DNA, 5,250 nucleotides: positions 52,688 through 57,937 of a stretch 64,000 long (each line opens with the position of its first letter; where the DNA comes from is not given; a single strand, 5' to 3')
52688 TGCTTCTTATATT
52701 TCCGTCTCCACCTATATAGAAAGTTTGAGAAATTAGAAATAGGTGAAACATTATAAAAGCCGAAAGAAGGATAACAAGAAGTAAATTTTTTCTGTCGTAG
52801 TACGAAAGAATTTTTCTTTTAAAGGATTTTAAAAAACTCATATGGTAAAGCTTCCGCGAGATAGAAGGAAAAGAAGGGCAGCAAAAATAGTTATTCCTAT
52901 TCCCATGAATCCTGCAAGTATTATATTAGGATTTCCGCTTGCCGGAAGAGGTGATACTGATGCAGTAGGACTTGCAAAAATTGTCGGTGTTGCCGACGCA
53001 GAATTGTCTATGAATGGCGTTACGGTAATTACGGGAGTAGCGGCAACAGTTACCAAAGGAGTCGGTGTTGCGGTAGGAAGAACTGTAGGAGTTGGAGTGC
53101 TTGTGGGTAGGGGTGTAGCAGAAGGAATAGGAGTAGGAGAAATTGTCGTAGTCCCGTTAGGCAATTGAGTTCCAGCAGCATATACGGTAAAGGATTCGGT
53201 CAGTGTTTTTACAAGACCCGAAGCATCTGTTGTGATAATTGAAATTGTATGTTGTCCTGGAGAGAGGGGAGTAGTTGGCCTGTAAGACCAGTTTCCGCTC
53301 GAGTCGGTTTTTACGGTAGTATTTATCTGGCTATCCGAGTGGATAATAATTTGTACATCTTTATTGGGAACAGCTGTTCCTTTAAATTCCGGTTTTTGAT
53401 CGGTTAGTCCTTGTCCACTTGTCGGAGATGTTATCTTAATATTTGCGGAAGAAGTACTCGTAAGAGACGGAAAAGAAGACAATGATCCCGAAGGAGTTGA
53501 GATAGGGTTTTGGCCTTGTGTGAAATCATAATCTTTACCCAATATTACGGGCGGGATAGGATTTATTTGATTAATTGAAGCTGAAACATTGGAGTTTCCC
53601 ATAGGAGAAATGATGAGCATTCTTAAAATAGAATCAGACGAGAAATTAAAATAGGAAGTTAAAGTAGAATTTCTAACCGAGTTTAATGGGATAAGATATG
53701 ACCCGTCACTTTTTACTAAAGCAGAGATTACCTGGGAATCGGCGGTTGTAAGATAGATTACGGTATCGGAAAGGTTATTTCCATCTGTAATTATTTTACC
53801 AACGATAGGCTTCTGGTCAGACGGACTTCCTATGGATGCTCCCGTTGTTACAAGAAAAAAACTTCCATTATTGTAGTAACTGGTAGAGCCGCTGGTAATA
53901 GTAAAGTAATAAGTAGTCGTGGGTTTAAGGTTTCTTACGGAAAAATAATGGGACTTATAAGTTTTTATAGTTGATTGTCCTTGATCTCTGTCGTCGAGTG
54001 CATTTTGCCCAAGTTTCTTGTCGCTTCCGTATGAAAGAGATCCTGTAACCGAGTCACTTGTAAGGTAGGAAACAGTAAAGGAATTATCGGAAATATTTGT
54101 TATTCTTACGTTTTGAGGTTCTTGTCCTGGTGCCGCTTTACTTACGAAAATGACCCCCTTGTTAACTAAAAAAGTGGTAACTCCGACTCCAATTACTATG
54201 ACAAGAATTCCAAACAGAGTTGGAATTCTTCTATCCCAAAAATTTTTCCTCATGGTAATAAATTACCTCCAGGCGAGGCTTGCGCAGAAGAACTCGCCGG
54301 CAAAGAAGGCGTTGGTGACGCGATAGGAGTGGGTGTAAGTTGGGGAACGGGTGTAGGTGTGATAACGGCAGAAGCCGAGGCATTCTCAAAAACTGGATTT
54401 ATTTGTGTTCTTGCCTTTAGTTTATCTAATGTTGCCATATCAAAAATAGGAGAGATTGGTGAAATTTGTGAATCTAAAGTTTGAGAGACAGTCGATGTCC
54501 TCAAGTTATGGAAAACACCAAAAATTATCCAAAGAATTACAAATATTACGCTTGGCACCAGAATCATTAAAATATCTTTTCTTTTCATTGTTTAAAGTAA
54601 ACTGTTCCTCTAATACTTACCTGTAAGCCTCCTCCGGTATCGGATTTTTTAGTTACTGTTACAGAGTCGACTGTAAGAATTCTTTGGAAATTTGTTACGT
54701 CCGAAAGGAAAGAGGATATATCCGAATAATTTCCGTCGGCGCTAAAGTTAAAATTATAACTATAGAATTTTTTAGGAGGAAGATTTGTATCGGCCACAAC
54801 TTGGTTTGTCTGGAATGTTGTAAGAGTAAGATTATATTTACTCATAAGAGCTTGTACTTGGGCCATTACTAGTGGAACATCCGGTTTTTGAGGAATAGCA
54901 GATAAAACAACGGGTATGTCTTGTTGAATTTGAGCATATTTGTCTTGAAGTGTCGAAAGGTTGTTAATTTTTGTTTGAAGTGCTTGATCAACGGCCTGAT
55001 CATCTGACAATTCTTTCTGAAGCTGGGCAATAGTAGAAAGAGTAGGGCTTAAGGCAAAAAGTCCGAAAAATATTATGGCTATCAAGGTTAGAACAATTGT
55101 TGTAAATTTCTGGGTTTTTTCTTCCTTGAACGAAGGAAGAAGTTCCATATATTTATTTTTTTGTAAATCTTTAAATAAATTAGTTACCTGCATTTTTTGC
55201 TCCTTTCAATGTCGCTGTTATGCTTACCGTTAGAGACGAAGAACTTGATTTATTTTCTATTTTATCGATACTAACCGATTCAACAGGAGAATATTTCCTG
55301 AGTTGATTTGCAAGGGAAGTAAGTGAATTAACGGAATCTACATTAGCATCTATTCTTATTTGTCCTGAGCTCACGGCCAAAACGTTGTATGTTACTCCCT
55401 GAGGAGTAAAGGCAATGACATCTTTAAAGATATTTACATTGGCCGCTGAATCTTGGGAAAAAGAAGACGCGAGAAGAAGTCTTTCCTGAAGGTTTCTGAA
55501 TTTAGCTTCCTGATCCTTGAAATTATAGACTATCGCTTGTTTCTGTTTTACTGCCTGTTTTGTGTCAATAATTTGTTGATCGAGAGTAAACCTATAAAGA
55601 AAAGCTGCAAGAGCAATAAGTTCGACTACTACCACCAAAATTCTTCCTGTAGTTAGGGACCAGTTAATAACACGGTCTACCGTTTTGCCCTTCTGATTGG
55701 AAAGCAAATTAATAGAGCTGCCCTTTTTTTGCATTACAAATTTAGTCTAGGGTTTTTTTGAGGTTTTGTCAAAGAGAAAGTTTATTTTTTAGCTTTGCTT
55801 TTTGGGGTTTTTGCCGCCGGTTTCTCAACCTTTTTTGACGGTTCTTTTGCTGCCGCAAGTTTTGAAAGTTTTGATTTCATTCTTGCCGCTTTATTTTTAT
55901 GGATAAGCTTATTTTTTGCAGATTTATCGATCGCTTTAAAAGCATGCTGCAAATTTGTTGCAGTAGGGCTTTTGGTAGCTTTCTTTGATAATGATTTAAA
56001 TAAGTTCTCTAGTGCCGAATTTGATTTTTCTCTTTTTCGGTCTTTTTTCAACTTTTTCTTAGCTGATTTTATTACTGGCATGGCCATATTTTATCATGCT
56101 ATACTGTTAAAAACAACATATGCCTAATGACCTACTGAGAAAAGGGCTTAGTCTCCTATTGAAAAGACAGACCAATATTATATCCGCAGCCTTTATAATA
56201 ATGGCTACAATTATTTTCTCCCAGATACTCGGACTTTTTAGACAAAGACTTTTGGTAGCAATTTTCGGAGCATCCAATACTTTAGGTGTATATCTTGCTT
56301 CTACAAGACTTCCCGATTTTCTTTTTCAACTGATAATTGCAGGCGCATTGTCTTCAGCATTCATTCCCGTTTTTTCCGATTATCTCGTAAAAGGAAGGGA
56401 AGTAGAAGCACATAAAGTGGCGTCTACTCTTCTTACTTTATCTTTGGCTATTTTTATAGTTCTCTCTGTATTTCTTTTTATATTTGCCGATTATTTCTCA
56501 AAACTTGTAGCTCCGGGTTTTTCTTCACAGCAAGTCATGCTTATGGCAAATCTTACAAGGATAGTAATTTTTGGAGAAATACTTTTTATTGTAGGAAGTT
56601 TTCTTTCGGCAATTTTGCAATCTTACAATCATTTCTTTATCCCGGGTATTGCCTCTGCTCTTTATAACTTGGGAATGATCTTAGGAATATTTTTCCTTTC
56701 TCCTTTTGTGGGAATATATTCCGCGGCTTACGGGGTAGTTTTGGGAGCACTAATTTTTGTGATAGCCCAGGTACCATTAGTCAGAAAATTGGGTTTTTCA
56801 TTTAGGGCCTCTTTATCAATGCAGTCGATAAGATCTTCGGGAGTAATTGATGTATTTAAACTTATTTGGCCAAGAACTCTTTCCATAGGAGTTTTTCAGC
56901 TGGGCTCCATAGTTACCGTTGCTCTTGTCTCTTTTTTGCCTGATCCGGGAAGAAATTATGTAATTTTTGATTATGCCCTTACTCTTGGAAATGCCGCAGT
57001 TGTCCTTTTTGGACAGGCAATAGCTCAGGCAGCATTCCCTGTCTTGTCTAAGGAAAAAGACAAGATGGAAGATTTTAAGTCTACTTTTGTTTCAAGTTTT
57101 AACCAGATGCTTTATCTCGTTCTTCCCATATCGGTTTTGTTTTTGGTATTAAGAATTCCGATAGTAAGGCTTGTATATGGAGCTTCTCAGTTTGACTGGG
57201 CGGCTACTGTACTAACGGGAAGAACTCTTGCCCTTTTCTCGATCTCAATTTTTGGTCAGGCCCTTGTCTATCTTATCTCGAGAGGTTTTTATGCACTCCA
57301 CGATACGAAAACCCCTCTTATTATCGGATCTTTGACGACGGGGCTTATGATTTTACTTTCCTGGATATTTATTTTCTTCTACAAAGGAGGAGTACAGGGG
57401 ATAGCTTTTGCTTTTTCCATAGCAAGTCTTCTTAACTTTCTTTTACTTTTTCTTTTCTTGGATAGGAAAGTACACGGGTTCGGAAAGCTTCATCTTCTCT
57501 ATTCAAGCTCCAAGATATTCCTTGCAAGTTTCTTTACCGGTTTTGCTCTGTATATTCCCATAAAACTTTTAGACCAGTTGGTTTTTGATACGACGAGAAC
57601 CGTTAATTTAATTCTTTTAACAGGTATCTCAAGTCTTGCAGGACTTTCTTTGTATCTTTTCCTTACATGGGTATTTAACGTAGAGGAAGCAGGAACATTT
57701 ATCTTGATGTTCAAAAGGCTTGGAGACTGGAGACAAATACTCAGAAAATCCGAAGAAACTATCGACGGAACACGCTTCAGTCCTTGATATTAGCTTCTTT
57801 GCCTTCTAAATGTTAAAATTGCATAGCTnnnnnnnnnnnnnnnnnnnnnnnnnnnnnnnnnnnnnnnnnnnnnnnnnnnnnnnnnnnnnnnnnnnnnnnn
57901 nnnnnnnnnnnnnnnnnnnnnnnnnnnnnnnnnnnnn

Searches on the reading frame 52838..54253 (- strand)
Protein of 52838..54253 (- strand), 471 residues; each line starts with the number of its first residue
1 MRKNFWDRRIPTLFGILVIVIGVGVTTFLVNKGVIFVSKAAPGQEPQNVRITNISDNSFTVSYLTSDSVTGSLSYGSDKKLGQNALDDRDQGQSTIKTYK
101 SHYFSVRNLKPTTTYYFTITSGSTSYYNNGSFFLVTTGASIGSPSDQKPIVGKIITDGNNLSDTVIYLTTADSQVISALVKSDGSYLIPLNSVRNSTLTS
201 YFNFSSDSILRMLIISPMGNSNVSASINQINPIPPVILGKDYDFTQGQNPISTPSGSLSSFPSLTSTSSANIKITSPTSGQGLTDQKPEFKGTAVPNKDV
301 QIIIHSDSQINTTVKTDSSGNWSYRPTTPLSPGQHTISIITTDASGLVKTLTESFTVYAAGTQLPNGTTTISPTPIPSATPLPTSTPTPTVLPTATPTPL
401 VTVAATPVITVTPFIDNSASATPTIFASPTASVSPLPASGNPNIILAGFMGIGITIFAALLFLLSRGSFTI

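Call 49: search_protein_families(library=pfam, proteins=[window:52838-54253:-], max_evalue=0.001)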
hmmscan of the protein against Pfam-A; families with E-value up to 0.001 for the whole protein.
window:52838-54253:- (471 aa): 4 families
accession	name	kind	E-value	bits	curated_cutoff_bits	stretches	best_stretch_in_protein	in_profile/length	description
PF19077.6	Big_13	-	3.4e-11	44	27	1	284-357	25-100/102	Bacterial Ig-like domain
PF16656.11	Pur_ac_phosph_N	-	2.8e-05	25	30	1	46-124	1-83/93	Purple acid Phosphatase, N-terminal domain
PF00041.27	fn3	-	4.4e-05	24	25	1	45-123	2-70/84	Fibronectin type III domain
PF17936.7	Big_6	-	0.00011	22.8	27.6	0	283-348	10-73/83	Bacterial Ig domain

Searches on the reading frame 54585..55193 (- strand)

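Call 49: search_protein_families(library=pfam, proteins=[window:54585-55193:-], max_evalue=0.001)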
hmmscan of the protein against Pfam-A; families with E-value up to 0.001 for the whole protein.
window:54585-55193:- (202 aa): 2 families
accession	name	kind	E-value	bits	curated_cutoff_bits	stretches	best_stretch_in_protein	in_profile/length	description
PF04350.18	PilO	-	1.1e-15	58.5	22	1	64-199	10-141/145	Pilus assembly protein, PilO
PF10741.14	T2SSM_b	-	0.00019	21.7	21.7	1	109-191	19-100/111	Type II secretion system (T2SS), protein M subtype b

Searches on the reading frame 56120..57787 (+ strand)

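Call 49: search_protein_families(library=pfam, proteins=[window:56120-57787:+], max_evalue=0.001)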
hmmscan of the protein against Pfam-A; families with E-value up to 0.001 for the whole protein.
window:56120-57787:+ (555 aa): 2 families
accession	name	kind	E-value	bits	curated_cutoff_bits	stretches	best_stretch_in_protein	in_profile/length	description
PF03023.19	MurJ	-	2.9e-65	221.1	27.4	1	46-480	2-433/451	Lipid II flippase MurJ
PF13440.11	Polysacc_synt_3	-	0.00039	20.2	23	1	98-355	44-286/293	Polysaccharide biosynthesis protein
